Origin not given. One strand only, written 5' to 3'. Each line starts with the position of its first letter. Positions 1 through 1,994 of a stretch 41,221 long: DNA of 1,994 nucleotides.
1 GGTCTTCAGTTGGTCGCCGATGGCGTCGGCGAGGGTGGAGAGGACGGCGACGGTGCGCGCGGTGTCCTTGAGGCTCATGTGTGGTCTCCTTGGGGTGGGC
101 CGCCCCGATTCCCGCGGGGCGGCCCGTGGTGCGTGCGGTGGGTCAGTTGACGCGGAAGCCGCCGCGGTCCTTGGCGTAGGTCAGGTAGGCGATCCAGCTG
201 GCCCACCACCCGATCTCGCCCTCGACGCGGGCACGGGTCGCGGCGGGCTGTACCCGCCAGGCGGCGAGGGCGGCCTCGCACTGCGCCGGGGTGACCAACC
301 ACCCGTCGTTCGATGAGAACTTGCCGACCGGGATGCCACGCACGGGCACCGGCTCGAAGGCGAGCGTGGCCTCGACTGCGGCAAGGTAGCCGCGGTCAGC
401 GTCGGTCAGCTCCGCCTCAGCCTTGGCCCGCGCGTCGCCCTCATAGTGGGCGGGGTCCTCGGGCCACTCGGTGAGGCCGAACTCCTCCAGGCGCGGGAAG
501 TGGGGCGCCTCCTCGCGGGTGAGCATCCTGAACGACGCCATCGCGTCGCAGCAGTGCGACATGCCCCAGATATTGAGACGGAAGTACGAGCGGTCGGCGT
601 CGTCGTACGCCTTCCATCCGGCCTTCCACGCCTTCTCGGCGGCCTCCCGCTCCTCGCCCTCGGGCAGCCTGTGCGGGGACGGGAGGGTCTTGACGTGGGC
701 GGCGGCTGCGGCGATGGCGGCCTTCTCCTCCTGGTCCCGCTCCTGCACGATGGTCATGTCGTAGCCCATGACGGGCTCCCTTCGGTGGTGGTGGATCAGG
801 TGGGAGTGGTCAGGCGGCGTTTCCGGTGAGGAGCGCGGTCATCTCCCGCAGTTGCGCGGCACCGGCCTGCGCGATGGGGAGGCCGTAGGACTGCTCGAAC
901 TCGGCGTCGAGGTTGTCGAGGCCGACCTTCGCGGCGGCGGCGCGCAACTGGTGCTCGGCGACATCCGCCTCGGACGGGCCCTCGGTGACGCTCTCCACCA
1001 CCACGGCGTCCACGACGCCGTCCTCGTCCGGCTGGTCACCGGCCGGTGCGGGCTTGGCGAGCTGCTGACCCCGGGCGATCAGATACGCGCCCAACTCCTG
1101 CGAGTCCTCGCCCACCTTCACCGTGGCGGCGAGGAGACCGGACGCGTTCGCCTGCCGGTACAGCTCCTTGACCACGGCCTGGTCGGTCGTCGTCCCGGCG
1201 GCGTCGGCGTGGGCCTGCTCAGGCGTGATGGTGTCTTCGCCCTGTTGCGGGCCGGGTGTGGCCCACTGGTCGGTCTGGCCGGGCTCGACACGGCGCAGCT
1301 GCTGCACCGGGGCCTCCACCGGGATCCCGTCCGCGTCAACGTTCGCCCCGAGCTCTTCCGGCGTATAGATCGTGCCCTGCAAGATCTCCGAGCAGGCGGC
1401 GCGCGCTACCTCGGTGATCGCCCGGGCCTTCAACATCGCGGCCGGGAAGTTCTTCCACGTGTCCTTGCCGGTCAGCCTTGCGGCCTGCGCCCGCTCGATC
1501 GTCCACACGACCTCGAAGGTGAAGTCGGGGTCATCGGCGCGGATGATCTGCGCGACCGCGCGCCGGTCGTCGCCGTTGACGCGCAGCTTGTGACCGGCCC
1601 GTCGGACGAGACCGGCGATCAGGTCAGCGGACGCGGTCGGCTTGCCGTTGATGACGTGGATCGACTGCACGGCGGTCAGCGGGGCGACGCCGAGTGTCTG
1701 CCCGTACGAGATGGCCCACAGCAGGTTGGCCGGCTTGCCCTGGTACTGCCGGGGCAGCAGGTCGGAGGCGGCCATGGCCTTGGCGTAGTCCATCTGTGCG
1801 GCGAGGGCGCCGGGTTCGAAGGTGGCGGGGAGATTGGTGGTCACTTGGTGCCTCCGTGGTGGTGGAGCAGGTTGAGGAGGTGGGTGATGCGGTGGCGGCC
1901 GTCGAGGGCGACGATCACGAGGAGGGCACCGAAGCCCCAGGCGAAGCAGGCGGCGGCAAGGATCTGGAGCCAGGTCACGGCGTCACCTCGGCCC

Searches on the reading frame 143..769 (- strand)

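Call 39: search_protein_families(library=pfam, proteins=[window:143-769:-], max_evalue=0.001)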
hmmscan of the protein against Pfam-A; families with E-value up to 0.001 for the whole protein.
window:143-769:- (208 aa): 0 families

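Call 40: search_protein_families(library=phrogs, proteins=[window:143-769:-], max_evalue=0.001)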
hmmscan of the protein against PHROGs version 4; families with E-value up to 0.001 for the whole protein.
window:143-769:- (208 aa): 1 family
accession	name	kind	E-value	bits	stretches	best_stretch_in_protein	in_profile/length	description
phrog_22709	-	unknown function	2.1e-30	107.5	1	42-207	59-227/228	-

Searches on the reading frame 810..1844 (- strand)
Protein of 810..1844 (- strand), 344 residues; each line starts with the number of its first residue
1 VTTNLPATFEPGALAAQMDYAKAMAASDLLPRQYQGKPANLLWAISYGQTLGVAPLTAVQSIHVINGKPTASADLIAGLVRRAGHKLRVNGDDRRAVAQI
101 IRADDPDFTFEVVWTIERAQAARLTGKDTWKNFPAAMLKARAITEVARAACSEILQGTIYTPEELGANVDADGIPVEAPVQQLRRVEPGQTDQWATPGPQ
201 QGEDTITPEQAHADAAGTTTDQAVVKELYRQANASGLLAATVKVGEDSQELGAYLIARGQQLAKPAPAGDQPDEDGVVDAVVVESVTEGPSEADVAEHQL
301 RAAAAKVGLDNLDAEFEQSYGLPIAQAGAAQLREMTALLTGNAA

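Call 39: search_protein_families(library=pfam, proteins=[window:810-1844:-], max_evalue=0.001)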
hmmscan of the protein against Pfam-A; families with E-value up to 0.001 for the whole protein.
window:810-1844:- (344 aa): 1 family
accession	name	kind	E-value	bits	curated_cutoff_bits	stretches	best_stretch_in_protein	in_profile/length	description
PF03837.19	RecT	-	1.9e-05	24.7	24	1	94-168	114-190/198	RecT family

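Call 40: search_protein_families(library=phrogs, proteins=[window:810-1844:-], max_evalue=0.001)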
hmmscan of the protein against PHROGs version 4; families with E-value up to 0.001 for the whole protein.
window:810-1844:- (344 aa): 5 families
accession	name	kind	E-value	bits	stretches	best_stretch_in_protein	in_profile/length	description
phrog_561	-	DNA, RNA and nucleotide metabolism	6.2e-55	188.7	1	8-327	296-613/633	RecT-like ssDNA annealing protein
phrog_4171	-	DNA, RNA and nucleotide metabolism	7.2e-28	99.3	1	16-227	42-275/392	RecT-like ssDNA annealing protein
phrog_10056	-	DNA, RNA and nucleotide metabolism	2.3e-06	28.2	1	100-232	126-254/302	RecT-like ssDNA annealing protein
phrog_21649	-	unknown function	0.0001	22.6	1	267-340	275-347/351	-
phrog_252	-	DNA, RNA and nucleotide metabolism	0.00017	22.2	1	112-215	129-230/263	Bet-like ssDNA annealing protein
